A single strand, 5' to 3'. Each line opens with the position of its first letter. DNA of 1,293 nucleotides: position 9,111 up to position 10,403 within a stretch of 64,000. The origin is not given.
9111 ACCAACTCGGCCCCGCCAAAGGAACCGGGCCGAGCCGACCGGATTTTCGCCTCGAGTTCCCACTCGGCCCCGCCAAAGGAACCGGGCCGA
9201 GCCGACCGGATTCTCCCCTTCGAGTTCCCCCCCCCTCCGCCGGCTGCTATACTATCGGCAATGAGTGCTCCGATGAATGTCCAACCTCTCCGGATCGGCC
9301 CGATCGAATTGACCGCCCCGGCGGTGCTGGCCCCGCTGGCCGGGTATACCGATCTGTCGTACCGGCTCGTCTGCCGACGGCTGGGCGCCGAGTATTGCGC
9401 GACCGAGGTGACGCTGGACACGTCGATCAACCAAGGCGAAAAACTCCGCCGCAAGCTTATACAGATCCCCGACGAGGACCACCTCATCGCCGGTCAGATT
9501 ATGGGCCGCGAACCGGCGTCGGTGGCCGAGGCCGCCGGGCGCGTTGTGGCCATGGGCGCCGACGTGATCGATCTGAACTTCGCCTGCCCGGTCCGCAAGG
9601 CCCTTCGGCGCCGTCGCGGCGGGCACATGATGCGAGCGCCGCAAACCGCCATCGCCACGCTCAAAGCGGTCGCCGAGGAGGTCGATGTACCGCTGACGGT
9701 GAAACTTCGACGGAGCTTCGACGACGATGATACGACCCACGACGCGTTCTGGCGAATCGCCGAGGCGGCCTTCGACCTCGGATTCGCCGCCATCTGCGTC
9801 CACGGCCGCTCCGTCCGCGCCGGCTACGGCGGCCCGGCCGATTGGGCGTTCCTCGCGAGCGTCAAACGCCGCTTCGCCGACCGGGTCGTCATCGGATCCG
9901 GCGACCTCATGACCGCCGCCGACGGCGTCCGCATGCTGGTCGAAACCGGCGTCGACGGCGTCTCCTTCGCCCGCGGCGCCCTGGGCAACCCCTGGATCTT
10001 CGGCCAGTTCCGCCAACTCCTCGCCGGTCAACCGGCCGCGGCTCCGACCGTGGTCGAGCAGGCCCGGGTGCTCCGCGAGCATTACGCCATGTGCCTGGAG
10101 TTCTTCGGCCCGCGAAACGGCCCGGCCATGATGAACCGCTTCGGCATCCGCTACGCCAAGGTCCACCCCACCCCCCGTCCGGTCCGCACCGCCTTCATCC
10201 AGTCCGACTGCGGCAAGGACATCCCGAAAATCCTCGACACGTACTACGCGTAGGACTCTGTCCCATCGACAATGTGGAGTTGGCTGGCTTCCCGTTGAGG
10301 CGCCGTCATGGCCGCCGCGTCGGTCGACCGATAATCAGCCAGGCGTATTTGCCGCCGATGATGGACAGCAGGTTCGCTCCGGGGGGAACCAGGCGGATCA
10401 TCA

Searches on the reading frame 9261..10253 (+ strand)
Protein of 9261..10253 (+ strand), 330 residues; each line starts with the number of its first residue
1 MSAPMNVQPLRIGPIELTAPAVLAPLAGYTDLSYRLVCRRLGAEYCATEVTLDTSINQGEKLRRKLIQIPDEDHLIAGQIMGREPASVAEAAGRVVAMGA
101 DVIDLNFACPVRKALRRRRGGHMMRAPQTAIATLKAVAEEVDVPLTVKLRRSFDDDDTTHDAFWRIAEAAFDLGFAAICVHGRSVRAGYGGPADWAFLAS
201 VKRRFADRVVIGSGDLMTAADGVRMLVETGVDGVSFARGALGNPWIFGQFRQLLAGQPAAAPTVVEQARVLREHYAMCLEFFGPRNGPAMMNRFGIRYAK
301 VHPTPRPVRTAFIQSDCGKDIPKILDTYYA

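Call 12: find_encoding_contigs(protein=window:9261-10253:+, flank=3000, max_places=10)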
Protein window:9261-10253:+ (330 aa): no gene with exactly this product is on record in the collection.

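Call 14: find_homologous_proteins(query=window:9261-10253:+, max_evalue=1e-30)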
Query window:9261-10253:+ (330 aa): 1868 proteins with E <= 1e-30 among 8000 candidates; the best 120 are listed.
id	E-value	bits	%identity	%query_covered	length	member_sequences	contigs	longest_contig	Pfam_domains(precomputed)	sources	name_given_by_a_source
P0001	2.4e-214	728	98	99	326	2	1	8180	PF01207.24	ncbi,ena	-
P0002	7.0e-153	526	72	100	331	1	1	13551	PF01207.24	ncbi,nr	ncbi:MAG: tRNA-dihydrouridine synthase family protein [Planctomycetes bacterium]|nr:tRNA-dihydrourid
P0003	3.2e-152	524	72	100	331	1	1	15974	PF01207.24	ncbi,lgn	ncbi:MAG: tRNA dihydrouridine synthase [Planctomycetota bacterium]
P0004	1.3e-149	516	70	100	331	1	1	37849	PF01207.24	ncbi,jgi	-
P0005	1.1e-147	509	71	98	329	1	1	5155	PF01207.24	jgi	-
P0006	1.2e-147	509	70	100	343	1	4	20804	PF01207.24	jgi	-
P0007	3.0e-141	488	68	100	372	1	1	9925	PF01207.24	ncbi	-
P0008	7.3e-141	487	66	100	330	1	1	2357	PF01207.24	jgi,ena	-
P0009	7.5e-141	487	68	98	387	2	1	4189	PF01207.24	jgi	-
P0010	8.3e-141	487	67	97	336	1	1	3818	PF01207.24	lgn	-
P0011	2.1e-138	479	65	100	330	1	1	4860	PF01207.24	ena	-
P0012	1.2e-137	476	67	97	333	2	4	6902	PF01207.24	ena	-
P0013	3.5e-132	458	64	98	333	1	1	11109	PF01207.24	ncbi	-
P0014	9.4e-129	447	61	100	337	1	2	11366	PF01207.24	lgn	-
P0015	2.5e-128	446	62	100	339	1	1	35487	PF01207.24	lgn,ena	-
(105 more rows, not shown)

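Call 15: find_encoding_contigs(protein=P0001, flank=4000, max_places=4)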
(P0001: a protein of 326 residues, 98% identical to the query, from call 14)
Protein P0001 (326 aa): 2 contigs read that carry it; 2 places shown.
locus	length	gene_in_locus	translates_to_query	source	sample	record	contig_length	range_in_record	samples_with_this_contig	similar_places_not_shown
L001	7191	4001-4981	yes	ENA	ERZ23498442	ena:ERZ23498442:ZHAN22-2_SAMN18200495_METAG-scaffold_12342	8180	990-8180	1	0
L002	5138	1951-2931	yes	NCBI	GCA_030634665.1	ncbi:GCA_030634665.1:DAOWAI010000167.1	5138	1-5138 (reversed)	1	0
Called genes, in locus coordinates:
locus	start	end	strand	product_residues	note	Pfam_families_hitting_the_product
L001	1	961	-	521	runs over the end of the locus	PF13682:CZB, PF00015:MCPsignal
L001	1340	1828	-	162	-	PF04608:PgpA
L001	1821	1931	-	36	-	-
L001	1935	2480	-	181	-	PF01066:CDP-OH_P_transf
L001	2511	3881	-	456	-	PF00919:UPF0004, PF04055:Radical_SAM, PF18693:TRAM_2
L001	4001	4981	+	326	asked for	PF01207:Dus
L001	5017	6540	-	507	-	PF13506:Glyco_transf_21, PF00535:Glycos_transf_2, PF13641:Glyco_tranf_2_3, PF13632:Glyco_trans_2_3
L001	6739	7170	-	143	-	PF11969:DcpS_C, PF01230:HIT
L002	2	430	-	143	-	?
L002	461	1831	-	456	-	PF00919:UPF0004, PF04055:Radical_SAM, PF18693:TRAM_2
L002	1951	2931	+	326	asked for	PF01207:Dus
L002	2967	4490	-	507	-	PF13506:Glyco_transf_21, PF00535:Glycos_transf_2, PF13641:Glyco_tranf_2_3, PF13632:Glyco_trans_2_3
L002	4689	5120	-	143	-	PF11969:DcpS_C, PF01230:HIT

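Call 16: find_encoding_contigs(protein=P0002, flank=3000, max_places=3)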
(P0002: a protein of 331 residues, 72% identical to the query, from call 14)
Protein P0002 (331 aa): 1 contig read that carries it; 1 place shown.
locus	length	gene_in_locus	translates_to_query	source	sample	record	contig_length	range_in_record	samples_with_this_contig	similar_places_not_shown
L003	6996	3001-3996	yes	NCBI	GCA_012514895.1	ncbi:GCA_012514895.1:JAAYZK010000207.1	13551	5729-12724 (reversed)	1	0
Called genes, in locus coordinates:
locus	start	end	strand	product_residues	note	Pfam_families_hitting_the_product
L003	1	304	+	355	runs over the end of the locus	PF01408:GFO_IDH_MocA, PF22725:GFO_IDH_MocA_C3, PF02894:GFO_IDH_MocA_C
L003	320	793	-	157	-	PF04608:PgpA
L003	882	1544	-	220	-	PF01066:CDP-OH_P_transf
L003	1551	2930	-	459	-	PF00919:UPF0004, PF04055:Radical_SAM, PF18693:TRAM_2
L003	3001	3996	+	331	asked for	PF01207:Dus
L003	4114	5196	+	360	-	-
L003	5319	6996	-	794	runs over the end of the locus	PF00514:Arm (faint), PF13646:HEAT_2 (weak), PF02985:HEAT (faint), PF12717:Cnd1 (faint), PF01602:Adaptin_N (weak), PF13646:HEAT_2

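Call 17: find_encoding_contigs(protein=P0003, flank=3000, max_places=3)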
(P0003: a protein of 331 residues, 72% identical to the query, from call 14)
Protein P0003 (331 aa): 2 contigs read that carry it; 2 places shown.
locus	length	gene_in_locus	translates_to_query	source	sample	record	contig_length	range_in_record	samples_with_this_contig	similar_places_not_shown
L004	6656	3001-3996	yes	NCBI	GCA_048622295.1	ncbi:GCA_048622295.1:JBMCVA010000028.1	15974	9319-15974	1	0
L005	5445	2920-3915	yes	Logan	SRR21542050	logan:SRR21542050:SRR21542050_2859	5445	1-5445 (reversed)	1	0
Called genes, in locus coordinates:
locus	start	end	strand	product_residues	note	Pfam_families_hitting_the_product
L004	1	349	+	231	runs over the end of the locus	PF00534:Glycos_transf_1, PF13692:Glyco_trans_1_4, PF13524:Glyco_trans_1_2, PF20706:GT4-conflict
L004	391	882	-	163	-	PF04608:PgpA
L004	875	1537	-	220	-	PF01066:CDP-OH_P_transf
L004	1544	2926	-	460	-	PF00919:UPF0004, PF04055:Radical_SAM, PF18693:TRAM_2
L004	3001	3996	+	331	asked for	PF01207:Dus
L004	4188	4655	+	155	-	-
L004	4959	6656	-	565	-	PF13646:HEAT_2, PF02985:HEAT (faint), PF13646:HEAT_2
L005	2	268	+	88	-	?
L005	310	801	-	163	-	PF04608:PgpA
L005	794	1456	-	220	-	PF01066:CDP-OH_P_transf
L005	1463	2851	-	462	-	PF00919:UPF0004, PF04055:Radical_SAM, PF18693:TRAM_2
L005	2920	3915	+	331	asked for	PF01207:Dus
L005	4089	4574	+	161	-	-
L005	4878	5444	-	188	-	?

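Call 21: find_related_loci(query=A2, collection=metagenome_contigs, flank=2500)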
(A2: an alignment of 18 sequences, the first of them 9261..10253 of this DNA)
Query A2 (330 aa) in metagenome_contigs; peptide patterns used: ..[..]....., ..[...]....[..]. (x = any residue, [..] = any of these).
600 stretches matched a pattern (row limit reached: there are more); 529 encode a relative of the query (tblastn E <= 1e-3); the best 80 are kept; 80 distinct loci.
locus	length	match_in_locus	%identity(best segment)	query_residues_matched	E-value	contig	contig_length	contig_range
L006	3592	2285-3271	57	1-329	4e-125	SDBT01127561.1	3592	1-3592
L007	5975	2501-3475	55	6-330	5e-119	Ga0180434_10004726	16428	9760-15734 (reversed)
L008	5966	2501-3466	53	8-329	5e-115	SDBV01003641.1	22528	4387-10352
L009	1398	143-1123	52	2-329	9e-119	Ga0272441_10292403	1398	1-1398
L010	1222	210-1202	50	1-329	6e-119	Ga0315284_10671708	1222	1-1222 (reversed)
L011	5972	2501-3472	53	7-329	1e-108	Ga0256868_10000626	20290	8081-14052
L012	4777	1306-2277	53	7-329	3e-108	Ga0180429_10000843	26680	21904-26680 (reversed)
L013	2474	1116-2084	51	6-329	6e-113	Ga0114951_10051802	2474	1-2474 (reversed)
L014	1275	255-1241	51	1-330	1e-116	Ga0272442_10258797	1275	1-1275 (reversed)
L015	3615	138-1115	51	5-329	2e-107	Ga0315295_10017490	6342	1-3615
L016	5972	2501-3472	50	7-329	1e-106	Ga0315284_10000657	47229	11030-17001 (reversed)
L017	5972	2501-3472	52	7-329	2e-105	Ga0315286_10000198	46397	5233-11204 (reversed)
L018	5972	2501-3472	51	7-329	1e-105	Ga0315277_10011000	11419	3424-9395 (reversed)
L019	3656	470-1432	52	10-329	2e-106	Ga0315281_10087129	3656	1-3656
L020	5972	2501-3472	50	5-329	2e-104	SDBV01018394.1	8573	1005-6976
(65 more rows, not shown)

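Call 25: find_encoding_contigs(protein=P0004, flank=2500, max_places=3)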
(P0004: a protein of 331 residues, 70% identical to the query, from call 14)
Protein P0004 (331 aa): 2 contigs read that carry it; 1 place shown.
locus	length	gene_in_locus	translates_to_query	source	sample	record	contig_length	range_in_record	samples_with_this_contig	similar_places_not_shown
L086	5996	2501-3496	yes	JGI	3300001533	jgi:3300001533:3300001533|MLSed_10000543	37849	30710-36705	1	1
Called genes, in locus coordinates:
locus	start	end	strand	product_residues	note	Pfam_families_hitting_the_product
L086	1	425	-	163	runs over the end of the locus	PF04608:PgpA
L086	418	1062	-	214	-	PF01066:CDP-OH_P_transf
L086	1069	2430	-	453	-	PF00919:UPF0004, PF04055:Radical_SAM, PF18693:TRAM_2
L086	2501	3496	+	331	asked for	PF01207:Dus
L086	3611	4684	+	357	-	-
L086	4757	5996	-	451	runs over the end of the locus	PF00884:Sulfatase, PF01663:Phosphodiest (faint), PF16347:SGSH_C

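Call 26: find_encoding_contigs(protein=P0006, flank=2500, max_places=4)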
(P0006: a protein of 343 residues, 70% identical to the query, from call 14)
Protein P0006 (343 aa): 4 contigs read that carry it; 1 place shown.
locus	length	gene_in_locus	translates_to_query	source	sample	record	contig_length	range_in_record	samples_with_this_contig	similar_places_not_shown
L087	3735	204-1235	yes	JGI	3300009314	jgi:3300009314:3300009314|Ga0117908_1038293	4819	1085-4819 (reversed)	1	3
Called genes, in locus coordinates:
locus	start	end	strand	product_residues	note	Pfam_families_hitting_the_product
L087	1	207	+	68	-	?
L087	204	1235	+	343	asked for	PF01207:Dus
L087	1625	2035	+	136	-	-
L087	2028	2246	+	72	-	PF13560:HTH_31 (weak), PF12844:HTH_19 (weak), PF01381:HTH_3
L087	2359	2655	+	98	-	-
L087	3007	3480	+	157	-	-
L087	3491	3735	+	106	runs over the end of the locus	PF01909:NTP_transf_2, PF18765:Polbeta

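Call 27: find_encoding_contigs(protein=P0007, flank=2500, max_places=3)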
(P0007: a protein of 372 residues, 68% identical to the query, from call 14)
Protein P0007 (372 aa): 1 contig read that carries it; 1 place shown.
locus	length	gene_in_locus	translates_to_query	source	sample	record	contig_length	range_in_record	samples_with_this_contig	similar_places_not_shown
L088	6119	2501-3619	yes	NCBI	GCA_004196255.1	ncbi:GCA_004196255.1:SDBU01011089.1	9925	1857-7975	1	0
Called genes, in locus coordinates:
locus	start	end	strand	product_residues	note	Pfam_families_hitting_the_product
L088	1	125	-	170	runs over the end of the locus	PF04608:PgpA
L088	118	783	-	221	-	PF01066:CDP-OH_P_transf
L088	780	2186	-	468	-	PF00919:UPF0004, PF04055:Radical_SAM, PF18693:TRAM_2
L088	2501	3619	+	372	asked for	PF01207:Dus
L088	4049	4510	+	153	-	-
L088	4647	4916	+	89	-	-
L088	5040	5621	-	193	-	PF00730:HhH-GPD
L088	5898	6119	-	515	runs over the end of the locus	PF13506:Glyco_transf_21, PF00535:Glycos_transf_2, PF13641:Glyco_tranf_2_3, PF13632:Glyco_trans_2_3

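Call 31: find_encoding_contigs(protein=P0005, flank=1500, max_places=3)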
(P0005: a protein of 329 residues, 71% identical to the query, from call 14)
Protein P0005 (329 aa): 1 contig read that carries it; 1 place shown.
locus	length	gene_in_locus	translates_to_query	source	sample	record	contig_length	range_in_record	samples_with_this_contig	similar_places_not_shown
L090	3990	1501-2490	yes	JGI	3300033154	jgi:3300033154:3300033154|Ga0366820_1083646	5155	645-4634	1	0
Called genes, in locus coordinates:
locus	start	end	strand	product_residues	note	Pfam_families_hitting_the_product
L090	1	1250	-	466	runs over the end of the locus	PF00919:UPF0004, PF04055:Radical_SAM, PF18693:TRAM_2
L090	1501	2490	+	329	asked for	PF01207:Dus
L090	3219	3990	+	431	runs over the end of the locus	?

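Call 32: find_encoding_contigs(protein=P0009, flank=1500, max_places=3)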
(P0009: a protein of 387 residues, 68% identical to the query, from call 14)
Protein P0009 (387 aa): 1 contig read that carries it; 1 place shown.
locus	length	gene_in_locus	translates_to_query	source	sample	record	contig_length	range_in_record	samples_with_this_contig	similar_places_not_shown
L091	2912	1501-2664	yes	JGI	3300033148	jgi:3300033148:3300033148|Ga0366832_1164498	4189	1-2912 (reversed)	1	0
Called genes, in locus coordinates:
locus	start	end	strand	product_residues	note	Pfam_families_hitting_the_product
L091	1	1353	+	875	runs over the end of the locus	?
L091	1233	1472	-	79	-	-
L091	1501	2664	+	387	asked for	PF01207:Dus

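Call 33: find_encoding_contigs(protein=P0013, flank=1500, max_places=3)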
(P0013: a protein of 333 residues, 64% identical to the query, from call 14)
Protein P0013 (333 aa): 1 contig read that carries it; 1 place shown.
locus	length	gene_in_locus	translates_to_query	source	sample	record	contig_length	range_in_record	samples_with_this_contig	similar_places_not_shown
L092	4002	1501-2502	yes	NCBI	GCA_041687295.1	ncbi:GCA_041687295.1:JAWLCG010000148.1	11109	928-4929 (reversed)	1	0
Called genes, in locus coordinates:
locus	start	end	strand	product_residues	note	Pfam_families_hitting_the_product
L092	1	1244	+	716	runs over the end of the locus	PF13529:Peptidase_C39_2 (weak), PF00404:Dockerin_1 (faint)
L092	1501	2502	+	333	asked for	PF01207:Dus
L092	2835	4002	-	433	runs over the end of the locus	PF01408:GFO_IDH_MocA, PF02894:GFO_IDH_MocA_C, PF22685:Gal80p_C-like (weak), PF22725:GFO_IDH_MocA_C3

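Call 47: search_protein_families(library=ncbifam, proteins=[window:9261-10253:+], max_evalue=0.00001)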
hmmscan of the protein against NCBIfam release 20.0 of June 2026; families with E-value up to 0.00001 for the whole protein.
window:9261-10253:+ (330 aa): 5 families
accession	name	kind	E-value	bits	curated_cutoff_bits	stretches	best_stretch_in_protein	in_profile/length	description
TIGR00737.1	nifR3_yhdG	equivalog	1.8e-70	237.7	293.3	1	12-329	1-315/319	tRNA dihydrouridine synthase DusB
NF008774.0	PRK11815.1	equivalog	1.3e-24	86.8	269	1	23-276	17-274/337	tRNA dihydrouridine(20/20a) synthase DusA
NF007838.0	PRK10550.1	equivalog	2.7e-17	62.7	395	1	77-244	66-231/312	tRNA dihydrouridine(16) synthase DusC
TIGR00742.1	yjbN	subfamily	1.5e-13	50.8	397.2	1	23-262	5-248/318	tRNA dihydrouridine(20/20a) synthase DusA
NF006183.0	PRK08318.1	equivalog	3.8e-07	29.2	335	1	68-152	96-178/422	NAD-dependent dihydropyrimidine dehydrogenase subunit PreA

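Call 60: list_cluster_members(proteins=[P0001])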
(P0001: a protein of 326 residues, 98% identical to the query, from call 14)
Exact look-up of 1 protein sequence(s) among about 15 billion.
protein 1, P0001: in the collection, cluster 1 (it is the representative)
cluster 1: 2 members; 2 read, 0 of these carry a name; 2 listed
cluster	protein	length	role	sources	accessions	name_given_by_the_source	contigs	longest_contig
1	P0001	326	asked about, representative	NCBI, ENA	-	-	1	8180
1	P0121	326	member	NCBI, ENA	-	-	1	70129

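Call 62: find_encoding_contigs(protein=window:9273-10253:+, flank=1000, max_places=10)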
Protein window:9273-10253:+ (326 aa): no gene with exactly this product is on record in the collection.
